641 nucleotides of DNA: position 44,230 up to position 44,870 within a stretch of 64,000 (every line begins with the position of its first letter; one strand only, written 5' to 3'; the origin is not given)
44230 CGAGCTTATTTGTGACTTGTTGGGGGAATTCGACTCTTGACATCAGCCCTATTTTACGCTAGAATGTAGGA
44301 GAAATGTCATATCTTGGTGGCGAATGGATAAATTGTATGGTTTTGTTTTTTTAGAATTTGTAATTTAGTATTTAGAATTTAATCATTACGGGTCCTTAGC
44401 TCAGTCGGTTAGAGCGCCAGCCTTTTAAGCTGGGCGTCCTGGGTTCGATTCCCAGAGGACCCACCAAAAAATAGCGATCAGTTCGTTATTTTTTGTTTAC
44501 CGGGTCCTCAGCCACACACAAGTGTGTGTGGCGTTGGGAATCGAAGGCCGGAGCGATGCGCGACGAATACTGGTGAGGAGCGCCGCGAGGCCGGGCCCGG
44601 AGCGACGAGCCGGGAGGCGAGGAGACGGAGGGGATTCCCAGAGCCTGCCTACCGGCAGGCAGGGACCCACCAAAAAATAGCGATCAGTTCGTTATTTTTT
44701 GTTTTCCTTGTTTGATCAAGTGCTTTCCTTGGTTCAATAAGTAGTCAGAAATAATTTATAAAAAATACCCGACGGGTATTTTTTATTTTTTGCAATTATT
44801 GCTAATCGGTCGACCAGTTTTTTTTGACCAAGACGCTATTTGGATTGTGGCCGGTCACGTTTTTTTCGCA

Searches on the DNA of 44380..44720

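Call 78: search_rna_families(source=window, start=44380, end=44720, threshold=evalue, max_evalue=1)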
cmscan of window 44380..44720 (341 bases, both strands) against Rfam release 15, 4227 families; matches with E-value up to 1: 4.
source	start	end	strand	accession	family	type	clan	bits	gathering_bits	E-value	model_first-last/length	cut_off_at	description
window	44390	44463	+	RF00005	tRNA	Gene; tRNA;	CL00001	73.3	29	2.1e-16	1-71/71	no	tRNA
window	44390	44464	-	RF04354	Plastid-ycf2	Cis-reg;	-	33.8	65.7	1.7e-05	1-75/75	no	Plastid-ycf2 5UTR RNA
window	44439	44510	+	RF04321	tmRNA_permuted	Gene;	-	20.8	47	0.02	36-95/213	no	permuted transfer-messenger RNA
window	44391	44461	+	RF01684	mascRNA-menRNA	Gene;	-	17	42.5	0.7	1-56/56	no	MALAT1-associated small cytoplasmic RNA/MEN beta RNA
